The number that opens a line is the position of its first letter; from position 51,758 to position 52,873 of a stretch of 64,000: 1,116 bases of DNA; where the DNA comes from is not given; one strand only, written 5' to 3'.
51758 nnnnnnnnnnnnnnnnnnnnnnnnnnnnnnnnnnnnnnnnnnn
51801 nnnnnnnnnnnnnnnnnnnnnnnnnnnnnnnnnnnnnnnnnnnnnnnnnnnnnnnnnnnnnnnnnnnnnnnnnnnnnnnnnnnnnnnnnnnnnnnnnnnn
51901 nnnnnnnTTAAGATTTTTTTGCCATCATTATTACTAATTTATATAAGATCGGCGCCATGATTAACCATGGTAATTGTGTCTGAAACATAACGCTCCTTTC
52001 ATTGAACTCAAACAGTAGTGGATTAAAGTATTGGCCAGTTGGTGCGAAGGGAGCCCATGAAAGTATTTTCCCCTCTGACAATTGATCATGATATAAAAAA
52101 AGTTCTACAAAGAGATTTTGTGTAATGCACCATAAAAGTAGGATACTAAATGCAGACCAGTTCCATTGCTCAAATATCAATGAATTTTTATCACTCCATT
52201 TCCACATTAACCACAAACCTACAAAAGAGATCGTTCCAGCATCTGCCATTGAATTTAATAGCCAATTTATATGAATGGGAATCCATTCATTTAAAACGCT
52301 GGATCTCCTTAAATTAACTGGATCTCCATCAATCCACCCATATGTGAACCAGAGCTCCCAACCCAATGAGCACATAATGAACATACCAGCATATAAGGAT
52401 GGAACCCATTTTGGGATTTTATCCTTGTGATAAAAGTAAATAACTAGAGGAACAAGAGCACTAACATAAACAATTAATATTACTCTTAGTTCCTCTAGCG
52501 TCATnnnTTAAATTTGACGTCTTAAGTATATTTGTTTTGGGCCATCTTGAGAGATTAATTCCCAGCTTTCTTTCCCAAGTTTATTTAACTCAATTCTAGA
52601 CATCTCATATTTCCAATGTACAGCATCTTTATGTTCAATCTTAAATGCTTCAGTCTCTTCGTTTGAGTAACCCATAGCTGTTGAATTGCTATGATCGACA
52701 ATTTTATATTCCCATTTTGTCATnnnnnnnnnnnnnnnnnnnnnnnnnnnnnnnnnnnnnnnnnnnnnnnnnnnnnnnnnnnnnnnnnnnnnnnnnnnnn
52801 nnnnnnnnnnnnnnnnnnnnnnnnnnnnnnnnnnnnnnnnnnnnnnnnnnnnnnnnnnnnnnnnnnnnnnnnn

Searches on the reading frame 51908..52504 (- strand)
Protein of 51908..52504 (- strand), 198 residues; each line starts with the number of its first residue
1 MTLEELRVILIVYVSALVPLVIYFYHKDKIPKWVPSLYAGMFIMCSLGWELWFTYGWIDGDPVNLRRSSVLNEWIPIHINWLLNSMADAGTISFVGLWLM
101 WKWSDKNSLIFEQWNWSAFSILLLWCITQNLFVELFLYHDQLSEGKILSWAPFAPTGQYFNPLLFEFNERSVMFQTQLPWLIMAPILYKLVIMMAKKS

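Call 6: search_protein_families(library=pfam, proteins=[window:51908-52504:-], max_evalue=0.01)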
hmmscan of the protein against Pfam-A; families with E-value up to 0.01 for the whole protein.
window:51908-52504:- (198 aa): 0 families

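Call 7: search_protein_families(library=ncbifam, proteins=[window:51908-52504:-], max_evalue=0.01)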
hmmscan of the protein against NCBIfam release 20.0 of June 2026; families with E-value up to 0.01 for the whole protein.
window:51908-52504:- (198 aa): 0 families

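Call 62: find_homologous_proteins(query=window:51908-52504:-, max_evalue=0.001)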
Query window:51908-52504:- (198 aa): 1004 proteins with E <= 0.001 among 1042 candidates; the best 120 are listed.
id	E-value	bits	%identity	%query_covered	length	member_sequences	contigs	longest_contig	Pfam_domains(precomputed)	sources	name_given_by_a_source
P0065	1.1e-128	445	99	100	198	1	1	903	-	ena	-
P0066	1.0e-127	442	99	100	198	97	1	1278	-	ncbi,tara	tara:strand:+ start:99 stop:695 length:597 start_codon:yes stop_codon:yes gene_type:complete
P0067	3.1e-122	424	94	100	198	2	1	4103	-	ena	-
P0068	6.2e-120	417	93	100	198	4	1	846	-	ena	-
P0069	3.2e-118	411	89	100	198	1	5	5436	-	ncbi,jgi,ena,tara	tara:strand:+ start:210 stop:806 length:597 start_codon:yes stop_codon:yes gene_type:complete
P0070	5.8e-118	410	89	100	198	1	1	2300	-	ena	-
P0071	2.9e-117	408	89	100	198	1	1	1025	-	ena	-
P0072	1.2e-115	403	88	100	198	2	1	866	-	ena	-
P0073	3.5e-110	385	81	100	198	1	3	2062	-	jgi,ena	-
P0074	5.3e-110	384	81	100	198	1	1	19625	-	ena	-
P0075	7.8e-109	381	81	100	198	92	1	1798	-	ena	-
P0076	9.5e-109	380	81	100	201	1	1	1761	-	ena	-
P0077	1.1e-108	380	81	100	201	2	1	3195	-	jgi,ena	-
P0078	1.7e-108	379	81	100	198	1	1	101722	-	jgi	jgi:hypothetical protein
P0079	1.8e-108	379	81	100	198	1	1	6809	-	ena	-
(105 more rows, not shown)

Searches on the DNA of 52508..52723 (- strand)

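Call 16: search_rna_families(sources=[L001, L002, L003, L004, L005, L006, L007, L008, L009, L010, L011, L012, L013, L014, L015, L016, L017, L018], threshold=gathering)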
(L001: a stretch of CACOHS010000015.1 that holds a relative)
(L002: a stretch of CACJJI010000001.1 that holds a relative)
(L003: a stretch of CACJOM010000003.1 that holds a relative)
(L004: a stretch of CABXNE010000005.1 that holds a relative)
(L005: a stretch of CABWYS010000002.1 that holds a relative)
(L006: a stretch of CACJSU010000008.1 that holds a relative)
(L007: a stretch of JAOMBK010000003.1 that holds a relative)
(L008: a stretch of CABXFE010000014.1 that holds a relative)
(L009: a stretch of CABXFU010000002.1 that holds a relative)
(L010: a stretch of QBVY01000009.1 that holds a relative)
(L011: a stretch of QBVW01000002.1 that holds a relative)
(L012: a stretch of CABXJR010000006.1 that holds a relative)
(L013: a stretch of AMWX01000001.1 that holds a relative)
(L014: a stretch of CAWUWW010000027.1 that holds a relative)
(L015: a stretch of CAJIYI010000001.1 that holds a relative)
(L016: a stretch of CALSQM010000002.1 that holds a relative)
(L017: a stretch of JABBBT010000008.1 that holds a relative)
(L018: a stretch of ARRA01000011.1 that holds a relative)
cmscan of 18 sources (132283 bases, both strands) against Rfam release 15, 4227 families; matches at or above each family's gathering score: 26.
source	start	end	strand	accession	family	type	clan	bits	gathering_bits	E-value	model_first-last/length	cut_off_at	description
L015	3306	3379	+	RF00005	tRNA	Gene; tRNA;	CL00001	64.1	29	2.8e-11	1-71/71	no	tRNA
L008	218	272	+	RF01739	Glutamine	Cis-reg; riboswitch;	-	63.8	35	1.8e-11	1-53/53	no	Glutamine riboswitch aptamer (glnA leader)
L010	3919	3973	+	RF01739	Glutamine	Cis-reg; riboswitch;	-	63.8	35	1.8e-11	1-53/53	no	Glutamine riboswitch aptamer (glnA leader)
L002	3918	3972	+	RF01739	Glutamine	Cis-reg; riboswitch;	-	62.6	35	3.7e-11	1-53/53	no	Glutamine riboswitch aptamer (glnA leader)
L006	3918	3972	+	RF01739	Glutamine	Cis-reg; riboswitch;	-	62.6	35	3.7e-11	1-53/53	no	Glutamine riboswitch aptamer (glnA leader)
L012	3919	3973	+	RF01739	Glutamine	Cis-reg; riboswitch;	-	62.5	35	4.2e-11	1-53/53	no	Glutamine riboswitch aptamer (glnA leader)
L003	3920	3973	+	RF01739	Glutamine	Cis-reg; riboswitch;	-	60.7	35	1.3e-10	1-53/53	no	Glutamine riboswitch aptamer (glnA leader)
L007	3919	3973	+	RF01739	Glutamine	Cis-reg; riboswitch;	-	60.7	35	1.3e-10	1-53/53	no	Glutamine riboswitch aptamer (glnA leader)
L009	3919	3973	+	RF01739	Glutamine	Cis-reg; riboswitch;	-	60.7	35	1.3e-10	1-53/53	no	Glutamine riboswitch aptamer (glnA leader)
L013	3917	3971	+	RF01739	Glutamine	Cis-reg; riboswitch;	-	60.7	35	1.3e-10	1-53/53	no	Glutamine riboswitch aptamer (glnA leader)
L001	3919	3972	+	RF01739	Glutamine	Cis-reg; riboswitch;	-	60.6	35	1.4e-10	1-53/53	no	Glutamine riboswitch aptamer (glnA leader)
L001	3708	3794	-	RF00005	tRNA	Gene; tRNA;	CL00001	60.3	29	3e-10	1-71/71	no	tRNA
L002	3730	3816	-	RF00005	tRNA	Gene; tRNA;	CL00001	60.3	29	3e-10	1-71/71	no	tRNA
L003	1880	1966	-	RF00005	tRNA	Gene; tRNA;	CL00001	60.3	29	3e-10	1-71/71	no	tRNA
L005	3672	3758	-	RF00005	tRNA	Gene; tRNA;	CL00001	60.3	29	3e-10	1-71/71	no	tRNA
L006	3730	3816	-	RF00005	tRNA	Gene; tRNA;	CL00001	60.3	29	3e-10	1-71/71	no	tRNA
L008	30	116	-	RF00005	tRNA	Gene; tRNA;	CL00001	60.3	29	3e-10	1-71/71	no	tRNA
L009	3731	3817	-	RF00005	tRNA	Gene; tRNA;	CL00001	60.3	29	3e-10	1-71/71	no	tRNA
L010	3731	3817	-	RF00005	tRNA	Gene; tRNA;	CL00001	60.3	29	3e-10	1-71/71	no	tRNA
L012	3731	3817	-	RF00005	tRNA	Gene; tRNA;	CL00001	60.3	29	3e-10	1-71/71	no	tRNA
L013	1791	1877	-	RF00005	tRNA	Gene; tRNA;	CL00001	60.3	29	3e-10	1-71/71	no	tRNA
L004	3920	3974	+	RF01739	Glutamine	Cis-reg; riboswitch;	-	59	35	3.7e-10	1-53/53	no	Glutamine riboswitch aptamer (glnA leader)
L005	3919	3973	+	RF01739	Glutamine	Cis-reg; riboswitch;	-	59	35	3.7e-10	1-53/53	no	Glutamine riboswitch aptamer (glnA leader)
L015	3921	3974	+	RF01739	Glutamine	Cis-reg; riboswitch;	-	57.2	35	1.2e-09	1-53/53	no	Glutamine riboswitch aptamer (glnA leader)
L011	3921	3974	+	RF01739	Glutamine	Cis-reg; riboswitch;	-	55.9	35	2.7e-09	1-53/53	no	Glutamine riboswitch aptamer (glnA leader)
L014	3214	3267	+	RF01739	Glutamine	Cis-reg; riboswitch;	-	55.3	35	4e-09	1-53/53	no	Glutamine riboswitch aptamer (glnA leader)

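Call 17: search_rna_families(sources=[L019, L020, L021, L022, L023, L024, L025, L026, L027, L028, L029, L030, L031, L032, L033, L034, L035, L036], threshold=gathering)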
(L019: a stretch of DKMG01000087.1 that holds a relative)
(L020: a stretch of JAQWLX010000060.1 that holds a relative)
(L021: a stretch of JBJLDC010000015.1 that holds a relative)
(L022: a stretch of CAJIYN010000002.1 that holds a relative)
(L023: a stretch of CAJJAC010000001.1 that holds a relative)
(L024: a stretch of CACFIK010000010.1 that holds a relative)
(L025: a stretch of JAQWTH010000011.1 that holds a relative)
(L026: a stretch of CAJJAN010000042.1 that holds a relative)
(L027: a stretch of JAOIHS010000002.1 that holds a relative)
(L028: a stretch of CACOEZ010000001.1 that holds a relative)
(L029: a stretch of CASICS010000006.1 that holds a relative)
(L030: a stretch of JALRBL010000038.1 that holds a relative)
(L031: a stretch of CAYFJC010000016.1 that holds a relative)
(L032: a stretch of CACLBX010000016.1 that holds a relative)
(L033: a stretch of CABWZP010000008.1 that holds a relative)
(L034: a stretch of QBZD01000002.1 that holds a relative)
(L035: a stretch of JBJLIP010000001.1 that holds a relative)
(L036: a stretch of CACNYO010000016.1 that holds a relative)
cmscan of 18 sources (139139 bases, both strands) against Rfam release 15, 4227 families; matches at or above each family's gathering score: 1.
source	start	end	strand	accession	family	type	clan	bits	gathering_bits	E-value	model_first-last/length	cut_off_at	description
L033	7675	7761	+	RF00005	tRNA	Gene; tRNA;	CL00001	60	29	4e-10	1-71/71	no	tRNA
